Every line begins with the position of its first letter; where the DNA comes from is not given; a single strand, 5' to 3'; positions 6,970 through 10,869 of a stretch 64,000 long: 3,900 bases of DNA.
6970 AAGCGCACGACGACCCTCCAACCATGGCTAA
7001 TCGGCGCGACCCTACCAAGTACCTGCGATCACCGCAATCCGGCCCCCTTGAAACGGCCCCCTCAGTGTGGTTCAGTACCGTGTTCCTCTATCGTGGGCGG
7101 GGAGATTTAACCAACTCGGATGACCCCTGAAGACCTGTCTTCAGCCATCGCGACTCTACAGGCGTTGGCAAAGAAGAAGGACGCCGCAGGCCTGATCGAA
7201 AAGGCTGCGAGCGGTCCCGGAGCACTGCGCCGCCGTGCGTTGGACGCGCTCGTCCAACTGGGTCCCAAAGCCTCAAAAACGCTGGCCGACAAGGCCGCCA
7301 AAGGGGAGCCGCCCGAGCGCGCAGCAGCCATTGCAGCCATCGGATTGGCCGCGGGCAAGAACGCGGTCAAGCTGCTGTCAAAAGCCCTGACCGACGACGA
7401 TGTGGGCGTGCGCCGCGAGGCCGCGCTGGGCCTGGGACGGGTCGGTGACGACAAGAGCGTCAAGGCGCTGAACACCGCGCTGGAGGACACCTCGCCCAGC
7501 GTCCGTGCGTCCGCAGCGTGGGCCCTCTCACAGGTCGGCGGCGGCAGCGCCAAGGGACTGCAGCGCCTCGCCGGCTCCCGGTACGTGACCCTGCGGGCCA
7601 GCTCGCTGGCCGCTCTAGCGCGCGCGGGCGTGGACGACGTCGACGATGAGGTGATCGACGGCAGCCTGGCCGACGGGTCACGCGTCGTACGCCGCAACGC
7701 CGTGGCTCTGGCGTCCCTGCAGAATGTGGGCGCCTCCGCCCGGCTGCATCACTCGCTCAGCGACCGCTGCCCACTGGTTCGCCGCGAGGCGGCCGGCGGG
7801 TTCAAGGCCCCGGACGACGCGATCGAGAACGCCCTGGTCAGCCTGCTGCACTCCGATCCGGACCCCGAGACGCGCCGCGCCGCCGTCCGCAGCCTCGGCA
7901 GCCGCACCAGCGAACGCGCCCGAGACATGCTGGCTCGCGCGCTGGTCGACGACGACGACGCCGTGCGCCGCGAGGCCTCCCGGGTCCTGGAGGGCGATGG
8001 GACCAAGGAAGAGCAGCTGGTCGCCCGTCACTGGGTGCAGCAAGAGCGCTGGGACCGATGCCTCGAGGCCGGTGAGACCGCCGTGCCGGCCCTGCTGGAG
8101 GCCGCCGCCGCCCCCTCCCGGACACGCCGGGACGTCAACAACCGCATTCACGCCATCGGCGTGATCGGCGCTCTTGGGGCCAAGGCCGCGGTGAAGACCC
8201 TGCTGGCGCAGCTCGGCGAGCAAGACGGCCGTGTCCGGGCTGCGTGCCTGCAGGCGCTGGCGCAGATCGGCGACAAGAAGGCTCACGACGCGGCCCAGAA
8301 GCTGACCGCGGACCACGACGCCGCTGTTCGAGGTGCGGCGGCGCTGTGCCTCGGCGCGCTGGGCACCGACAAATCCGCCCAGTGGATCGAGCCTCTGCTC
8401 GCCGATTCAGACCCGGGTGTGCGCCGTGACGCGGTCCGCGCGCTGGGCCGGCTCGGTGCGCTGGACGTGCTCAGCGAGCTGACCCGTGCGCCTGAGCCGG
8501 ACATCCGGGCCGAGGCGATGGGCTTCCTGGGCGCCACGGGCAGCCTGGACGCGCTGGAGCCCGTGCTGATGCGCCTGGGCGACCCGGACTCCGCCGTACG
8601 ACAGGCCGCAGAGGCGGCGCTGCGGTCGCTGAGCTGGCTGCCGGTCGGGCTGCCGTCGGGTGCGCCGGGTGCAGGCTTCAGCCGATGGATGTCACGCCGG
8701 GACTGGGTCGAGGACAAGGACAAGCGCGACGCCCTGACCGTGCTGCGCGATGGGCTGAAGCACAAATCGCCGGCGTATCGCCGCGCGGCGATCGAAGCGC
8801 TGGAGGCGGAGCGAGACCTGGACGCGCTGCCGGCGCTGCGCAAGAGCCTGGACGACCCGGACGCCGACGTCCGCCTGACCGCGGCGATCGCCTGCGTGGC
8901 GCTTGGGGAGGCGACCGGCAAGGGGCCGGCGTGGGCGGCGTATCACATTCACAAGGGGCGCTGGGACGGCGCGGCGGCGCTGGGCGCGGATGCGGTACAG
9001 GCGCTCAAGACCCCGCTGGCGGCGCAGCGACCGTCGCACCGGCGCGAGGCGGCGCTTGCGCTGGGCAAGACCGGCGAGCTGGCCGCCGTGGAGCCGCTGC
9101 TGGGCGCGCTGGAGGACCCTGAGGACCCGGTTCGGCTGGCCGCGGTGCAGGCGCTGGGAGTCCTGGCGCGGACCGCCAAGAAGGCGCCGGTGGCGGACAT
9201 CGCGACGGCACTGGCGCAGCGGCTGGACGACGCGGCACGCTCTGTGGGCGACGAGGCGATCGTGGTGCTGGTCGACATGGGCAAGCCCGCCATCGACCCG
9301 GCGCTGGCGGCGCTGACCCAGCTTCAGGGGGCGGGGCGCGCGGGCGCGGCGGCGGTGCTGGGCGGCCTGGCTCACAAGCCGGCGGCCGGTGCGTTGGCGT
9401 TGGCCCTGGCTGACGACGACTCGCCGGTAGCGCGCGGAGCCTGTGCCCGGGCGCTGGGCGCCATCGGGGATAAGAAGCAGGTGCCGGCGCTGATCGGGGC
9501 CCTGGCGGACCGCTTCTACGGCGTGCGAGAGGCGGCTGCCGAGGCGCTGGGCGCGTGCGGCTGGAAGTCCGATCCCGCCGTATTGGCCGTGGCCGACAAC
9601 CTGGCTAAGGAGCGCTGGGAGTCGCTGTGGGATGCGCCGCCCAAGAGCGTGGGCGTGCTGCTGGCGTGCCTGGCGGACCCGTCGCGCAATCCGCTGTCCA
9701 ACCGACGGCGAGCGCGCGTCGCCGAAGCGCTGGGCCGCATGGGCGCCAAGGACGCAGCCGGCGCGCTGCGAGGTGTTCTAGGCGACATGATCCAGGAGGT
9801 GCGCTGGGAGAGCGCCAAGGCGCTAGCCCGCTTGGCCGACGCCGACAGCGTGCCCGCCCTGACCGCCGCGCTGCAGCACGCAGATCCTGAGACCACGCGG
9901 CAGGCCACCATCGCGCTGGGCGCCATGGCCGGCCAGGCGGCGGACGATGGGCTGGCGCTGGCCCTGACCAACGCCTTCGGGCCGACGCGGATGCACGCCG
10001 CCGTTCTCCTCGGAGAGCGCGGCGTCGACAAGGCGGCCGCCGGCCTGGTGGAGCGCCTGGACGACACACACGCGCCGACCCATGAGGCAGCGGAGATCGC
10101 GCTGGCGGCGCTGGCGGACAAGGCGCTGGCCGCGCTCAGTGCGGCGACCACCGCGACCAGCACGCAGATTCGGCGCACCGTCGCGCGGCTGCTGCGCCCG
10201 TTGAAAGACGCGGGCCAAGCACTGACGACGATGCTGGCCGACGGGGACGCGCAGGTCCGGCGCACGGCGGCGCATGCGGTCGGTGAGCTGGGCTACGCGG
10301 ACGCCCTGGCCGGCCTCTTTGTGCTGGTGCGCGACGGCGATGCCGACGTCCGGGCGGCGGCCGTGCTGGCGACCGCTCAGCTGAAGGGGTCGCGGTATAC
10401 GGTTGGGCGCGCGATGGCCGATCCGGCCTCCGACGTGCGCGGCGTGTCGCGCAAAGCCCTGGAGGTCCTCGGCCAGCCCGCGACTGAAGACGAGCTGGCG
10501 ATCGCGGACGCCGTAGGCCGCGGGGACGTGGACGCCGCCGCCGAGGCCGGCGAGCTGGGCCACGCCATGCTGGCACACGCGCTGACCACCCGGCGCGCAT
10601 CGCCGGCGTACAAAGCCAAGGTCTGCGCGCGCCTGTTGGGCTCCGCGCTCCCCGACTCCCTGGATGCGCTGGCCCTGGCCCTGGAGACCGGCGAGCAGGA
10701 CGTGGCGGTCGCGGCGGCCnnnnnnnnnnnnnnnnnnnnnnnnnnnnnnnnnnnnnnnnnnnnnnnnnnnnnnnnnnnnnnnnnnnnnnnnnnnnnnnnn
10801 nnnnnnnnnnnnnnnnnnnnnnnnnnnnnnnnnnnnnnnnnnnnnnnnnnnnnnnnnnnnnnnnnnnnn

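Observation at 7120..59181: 52-kb single ORF encoding a 17,353-aa pure HEAT-repeat solenoid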

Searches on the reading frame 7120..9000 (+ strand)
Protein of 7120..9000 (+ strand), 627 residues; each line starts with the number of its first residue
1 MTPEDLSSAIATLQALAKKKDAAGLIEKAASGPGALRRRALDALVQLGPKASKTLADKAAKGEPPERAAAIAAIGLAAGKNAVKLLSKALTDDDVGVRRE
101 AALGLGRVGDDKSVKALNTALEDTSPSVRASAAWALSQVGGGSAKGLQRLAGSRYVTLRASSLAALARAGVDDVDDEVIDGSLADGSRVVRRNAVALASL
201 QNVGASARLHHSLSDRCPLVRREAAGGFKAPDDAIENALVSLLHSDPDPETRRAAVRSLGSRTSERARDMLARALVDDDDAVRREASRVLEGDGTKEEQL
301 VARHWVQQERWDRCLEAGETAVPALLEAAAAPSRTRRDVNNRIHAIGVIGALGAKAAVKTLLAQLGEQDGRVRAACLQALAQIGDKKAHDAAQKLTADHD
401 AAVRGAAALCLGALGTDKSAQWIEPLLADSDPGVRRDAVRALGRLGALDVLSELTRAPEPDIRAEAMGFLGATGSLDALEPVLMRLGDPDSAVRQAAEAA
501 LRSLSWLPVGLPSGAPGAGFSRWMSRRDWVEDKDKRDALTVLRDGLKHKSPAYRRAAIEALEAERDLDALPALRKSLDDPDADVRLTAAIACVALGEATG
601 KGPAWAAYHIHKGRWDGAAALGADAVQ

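Call 53: search_protein_families(library=ncbifam, proteins=[window:7120-9000:+], max_evalue=0.01)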
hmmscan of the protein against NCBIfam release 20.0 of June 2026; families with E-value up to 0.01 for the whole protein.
window:7120-9000:+ (627 aa): 8 families
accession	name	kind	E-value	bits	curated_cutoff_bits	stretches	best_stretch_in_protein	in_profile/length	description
NF045915.1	PhycobilmeDegNblB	equivalog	3e-27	95.6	300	3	70-150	119-200/214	phycobilisome degradation protein NblB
NF010374.0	PRK13800.1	equivalog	1.6e-23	82.9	1196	2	242-502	629-896/898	fumarate reductase/succinate dehydrogenase flavoprotein subunit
TIGR02270.1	TIGR02270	subfamily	8.4e-15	54.7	206.8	2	3-182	69-249/410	TIGR02270 family protein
NF058502.1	phyc_lyase_CpcE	equivalog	3.7e-12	46.3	330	2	341-481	58-214/260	C-phycocyanin alpha-cysteine-84 phycocyanobilin lyase subunit CpcE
NF058505.1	phyc_lyase_CpeY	equivalog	1.8e-10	40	600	1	339-454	100-214/419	C-phycoerythrin alpha-cysteine-82 phycoerythrobilin lyase CpeY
NF045662.1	DVU0298_fam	equivalog_domain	3.3e-09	36.6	75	0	97-143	124-176/213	DVU0298 family protein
NF058515.1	phyc_lyase_CpcF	equivalog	4.3e-08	33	220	2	351-418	56-123/200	C-phycocyanin alpha-cysteine-84 phycocyanobilin lyase subunit CpcF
NF007244.0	PRK09687.1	equivalog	1.2e-07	31.4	275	0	67-137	146-219/285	putative lyase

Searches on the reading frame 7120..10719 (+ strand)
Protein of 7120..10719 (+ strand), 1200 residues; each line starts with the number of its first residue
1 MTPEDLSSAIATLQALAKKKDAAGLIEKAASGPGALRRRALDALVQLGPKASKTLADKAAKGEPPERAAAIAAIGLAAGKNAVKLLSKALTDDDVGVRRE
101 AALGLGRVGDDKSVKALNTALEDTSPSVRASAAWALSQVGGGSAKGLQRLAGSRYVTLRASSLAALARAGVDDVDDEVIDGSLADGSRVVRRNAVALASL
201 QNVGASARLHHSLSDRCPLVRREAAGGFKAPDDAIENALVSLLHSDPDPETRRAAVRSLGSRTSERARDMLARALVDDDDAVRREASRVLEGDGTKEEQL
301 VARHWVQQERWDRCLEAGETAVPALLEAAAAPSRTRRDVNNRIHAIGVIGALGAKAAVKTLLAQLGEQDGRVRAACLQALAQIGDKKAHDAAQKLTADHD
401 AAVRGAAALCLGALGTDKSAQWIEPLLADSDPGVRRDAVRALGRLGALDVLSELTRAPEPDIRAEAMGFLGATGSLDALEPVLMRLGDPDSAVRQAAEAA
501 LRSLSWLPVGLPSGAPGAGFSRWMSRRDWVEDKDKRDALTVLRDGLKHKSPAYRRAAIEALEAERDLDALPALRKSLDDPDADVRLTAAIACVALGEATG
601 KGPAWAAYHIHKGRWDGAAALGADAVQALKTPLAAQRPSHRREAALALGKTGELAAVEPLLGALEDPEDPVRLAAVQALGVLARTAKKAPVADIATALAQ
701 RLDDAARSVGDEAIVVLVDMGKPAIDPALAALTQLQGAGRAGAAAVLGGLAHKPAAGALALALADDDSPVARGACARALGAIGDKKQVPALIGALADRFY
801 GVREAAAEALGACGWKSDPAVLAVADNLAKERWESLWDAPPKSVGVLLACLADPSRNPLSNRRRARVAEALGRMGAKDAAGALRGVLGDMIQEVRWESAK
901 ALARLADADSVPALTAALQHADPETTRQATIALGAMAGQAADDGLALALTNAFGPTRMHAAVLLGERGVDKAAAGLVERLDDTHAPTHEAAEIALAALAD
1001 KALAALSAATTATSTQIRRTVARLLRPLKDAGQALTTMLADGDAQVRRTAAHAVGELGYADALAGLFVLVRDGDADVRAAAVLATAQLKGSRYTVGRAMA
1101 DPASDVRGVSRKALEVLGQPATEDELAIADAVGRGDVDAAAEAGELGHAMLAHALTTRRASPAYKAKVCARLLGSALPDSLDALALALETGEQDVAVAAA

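Call 37: find_homologous_proteins(query=window:7120-10719:+, max_evalue=1e-20)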
Query window:7120-10719:+ (1200 aa): 92 proteins with E <= 1e-20 among 8000 candidates.
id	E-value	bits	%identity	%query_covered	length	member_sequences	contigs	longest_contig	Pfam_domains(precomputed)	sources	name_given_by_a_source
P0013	1.0e-213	731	50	75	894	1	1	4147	PF21581.4,PF12717.14,PF12755.14,PF02985.29,PF03130.23,PF01602.27,PF14663.12,PF13646.13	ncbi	ncbi:MAG: HEAT repeat protein, partial [Myxococcota bacterium]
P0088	2.7e-164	567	38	86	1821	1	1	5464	PF12717.14,PF24714.2,PF12755.14,PF02985.29,PF01602.27,PF14663.12,PF12765.14,PF21581.4,PF25786.1,PF03130.23,PF12348.15,PF20168.5,PF13513.13,PF13646.13,PF23227.2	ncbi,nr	ncbi:MAG: HEAT repeat domain-containing protein, partial [Myxococcota bacterium]|nr:HEAT repeat doma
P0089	7.1e-127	444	30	87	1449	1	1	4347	PF12717.14,PF00514.30,PF02985.29,PF03130.23,PF13513.13,PF13646.13,PF23227.2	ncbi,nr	ncbi:MAG: HEAT repeat domain-containing protein, partial [Deltaproteobacteria bacterium]|nr:HEAT rep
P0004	3.6e-100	355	32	32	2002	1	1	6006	PF21581.4,PF12717.14,PF12755.14,PF25786.1,PF02985.29,PF03130.23,PF13513.13,PF13646.13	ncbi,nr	ncbi:MAG: HEAT repeat domain-containing protein, partial [Myxococcota bacterium]|nr:HEAT repeat doma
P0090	7.9e-98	347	33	55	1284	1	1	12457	PF21581.4,PF12717.14,PF00514.30,PF02985.29,PF03130.23,PF20168.5,PF13513.13,PF01602.27,PF13646.13,PF23227.2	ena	-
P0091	5.4e-93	331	29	97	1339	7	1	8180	PF12717.14,PF00514.30,PF02985.29,PF11838.15,PF01602.27,PF21581.4,PF25786.1,PF03130.23,PF20168.5,PF13513.13,PF13646.13,PF23227.2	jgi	-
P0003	3.1e-92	329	31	47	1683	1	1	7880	PF12717.14,PF25786.1,PF02985.29,PF03130.23,PF13513.13,PF13646.13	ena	-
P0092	4.4e-89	318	28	83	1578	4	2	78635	PF12717.14,PF25786.1,PF02985.29,PF03130.23,PF13513.13,PF13646.13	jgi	-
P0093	5.7e-56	209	34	24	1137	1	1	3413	PF21581.4,PF12717.14,PF00514.30,PF02985.29,PF03130.23,PF12348.15,PF13513.13,PF13646.13,PF23227.2,PF25767.2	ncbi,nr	ncbi:MAG: hypothetical protein FJ125_05315, partial [Deltaproteobacteria bacterium]|nr:hypothetical 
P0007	2.0e-54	204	31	45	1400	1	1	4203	PF12717.14,PF00514.30,PF25786.1,PF02985.29,PF03130.23,PF13513.13,PF13646.13,PF23227.2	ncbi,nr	ncbi:MAG: hypothetical protein FJ125_03220, partial [Deltaproteobacteria bacterium]|nr:hypothetical 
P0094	5.6e-53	199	26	61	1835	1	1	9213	PF21581.4,PF12717.14,PF00514.30,PF12755.14,PF02985.29,PF03130.23,PF13513.13,PF13646.13,PF25767.2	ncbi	-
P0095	9.0e-42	162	29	63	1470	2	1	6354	PF12717.14,PF00514.30,PF02985.29,PF11838.15,PF03130.23,PF13513.13,PF01602.27,PF13646.13,PF23227.2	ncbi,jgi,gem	-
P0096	5.4e-41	159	26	68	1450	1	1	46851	PF12717.14,PF11791.15,PF00514.30,PF24714.2,PF12755.14,PF02985.29,PF03130.23,PF13513.13,PF13646.13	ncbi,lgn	-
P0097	3.2e-39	153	28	52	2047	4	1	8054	PF23271.2,PF12717.14,PF00514.30,PF10363.16,PF02985.29,PF24492.2,PF01602.27,PF14663.12,PF21581.4,PF25786.1,PF03130.23,PF20168.5,PF13513.13,PF13646.13,PF23227.2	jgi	-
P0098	2.2e-38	151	25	87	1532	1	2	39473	PF23271.2,PF12717.14,PF00514.30,PF12755.14,PF02985.29,PF22956.3,PF11838.15,PF24768.2,PF24492.2,PF01602.27,PF14663.12,PF25767.2,PF21581.4,PF01347.29,PF25786.1,PF03130.23,PF27207.1,PF12348.15,PF20168.5,PF13513.13,PF13646.13,PF23227.2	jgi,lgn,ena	-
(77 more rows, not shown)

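Call 39: find_encoding_contigs(protein=P0088, flank=10000, max_places=3)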
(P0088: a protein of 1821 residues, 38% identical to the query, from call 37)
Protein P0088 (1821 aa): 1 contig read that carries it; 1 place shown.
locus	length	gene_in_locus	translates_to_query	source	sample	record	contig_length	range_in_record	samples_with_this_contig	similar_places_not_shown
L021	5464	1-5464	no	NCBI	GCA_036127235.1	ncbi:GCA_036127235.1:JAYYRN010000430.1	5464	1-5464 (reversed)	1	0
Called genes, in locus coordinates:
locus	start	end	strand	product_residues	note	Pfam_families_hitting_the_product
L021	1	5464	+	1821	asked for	PF02985:HEAT (faint), PF03130:HEAT_PBS (faint), PF13513:HEAT_EZ (faint), PF21581:SCD (faint), PF23227:HEAT_MROH2B_C (faint), PF25786:HEAT_GCN1_C (faint), PF13646:HEAT_2, PF13646:HEAT_2, +8 more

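Call 68: find_encoding_contigs(protein=P0092, flank=10000, max_places=6)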
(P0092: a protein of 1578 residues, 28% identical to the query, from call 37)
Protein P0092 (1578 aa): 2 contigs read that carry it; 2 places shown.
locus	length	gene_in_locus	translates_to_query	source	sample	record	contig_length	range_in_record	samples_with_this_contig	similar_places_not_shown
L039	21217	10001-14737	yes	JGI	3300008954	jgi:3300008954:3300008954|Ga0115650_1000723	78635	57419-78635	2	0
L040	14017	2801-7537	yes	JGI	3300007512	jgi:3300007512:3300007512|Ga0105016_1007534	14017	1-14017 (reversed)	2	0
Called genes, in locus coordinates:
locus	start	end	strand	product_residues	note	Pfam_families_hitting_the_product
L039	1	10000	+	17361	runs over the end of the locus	-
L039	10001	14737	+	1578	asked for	PF02985:HEAT (faint), PF03130:HEAT_PBS (faint), PF12717:Cnd1 (faint), PF13513:HEAT_EZ (faint), PF25786:HEAT_GCN1_C (faint), PF13646:HEAT_2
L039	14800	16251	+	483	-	PF02028:BCCT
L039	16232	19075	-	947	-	-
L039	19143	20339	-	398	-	-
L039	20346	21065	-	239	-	-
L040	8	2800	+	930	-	-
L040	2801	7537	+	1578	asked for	PF02985:HEAT (faint), PF03130:HEAT_PBS (faint), PF12717:Cnd1 (faint), PF13513:HEAT_EZ (faint), PF25786:HEAT_GCN1_C (faint), PF13646:HEAT_2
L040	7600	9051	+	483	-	PF02028:BCCT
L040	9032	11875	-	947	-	-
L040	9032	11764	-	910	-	-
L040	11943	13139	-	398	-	-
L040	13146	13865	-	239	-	-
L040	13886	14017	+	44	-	?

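Call 76: search_protein_families(library=pfam, proteins=[L039:20346-21065:-, L039:19143-20339:-, L039:16232-19075:-], max_evalue=0.1)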
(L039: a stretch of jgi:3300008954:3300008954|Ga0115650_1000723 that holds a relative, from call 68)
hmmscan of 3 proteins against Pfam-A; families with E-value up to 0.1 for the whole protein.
L039:20346-21065:- (239 aa): 5 families
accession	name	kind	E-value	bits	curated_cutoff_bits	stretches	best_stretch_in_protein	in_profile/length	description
PF00805.28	Pentapeptide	-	2.3e-60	200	20.2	9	136-175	1-40/40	Pentapeptide repeats (8 copies)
PF13599.13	Pentapeptide_4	-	2e-26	92.3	38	3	36-102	12-78/78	Pentapeptide repeat region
PF13576.12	Pentapeptide_3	-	3.2e-23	82.1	27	3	62-105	1-47/48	Pentapeptide repeats (9 copies)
PF25296.1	Decapeptide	-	3.8e-05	23.9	45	1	153-208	17-72/74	Decapeptide repeat region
PF23894.2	LD_SV2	-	0.00026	21.7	29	1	49-102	39-92/92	SV2A/B/C luminal domain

L039:19143-20339:- (398 aa): 3 families
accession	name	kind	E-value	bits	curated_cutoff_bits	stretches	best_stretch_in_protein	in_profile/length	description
PF11703.13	UPF0506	-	0.0036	18.1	23.2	1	175-225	7-58/59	UPF0506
PF04706.18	Dickkopf_N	-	0.011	16.5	25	1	175-226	1-51/51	Dickkopf N-terminal cysteine-rich region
PF21827.1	New_glue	-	0.017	15.3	31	1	6-63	4-62/94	New glue protein family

L039:16232-19075:- (947 aa): 2 families
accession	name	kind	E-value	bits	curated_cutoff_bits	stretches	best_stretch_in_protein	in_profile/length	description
PF02412.23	TSP_3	-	1e-90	297.5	25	11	541-576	1-36/36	Thrombospondin type 3 repeat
PF00147.23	Fibrinogen_C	-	3.8e-05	24.1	22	1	711-759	5-53/221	Fibrinogen beta and gamma chains, C-terminal globular domain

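Call 97: search_protein_families(library=padloc, proteins=[window:7120-10719:+], max_evalue=0.001)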
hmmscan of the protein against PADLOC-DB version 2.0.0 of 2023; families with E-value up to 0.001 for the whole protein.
window:7120-10719:+ (1200 aa): 3 families
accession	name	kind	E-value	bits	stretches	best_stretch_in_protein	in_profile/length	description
PDLC02919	HEAT-ARM_XIII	-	1.5e-47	159.9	6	116-424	674-950/1972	-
PDLC03925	OloA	-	6.8e-09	33.5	1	357-446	136-234/596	-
PDLC02973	WGR_XIII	-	1.3e-08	31.9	0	325-436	100-210/973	-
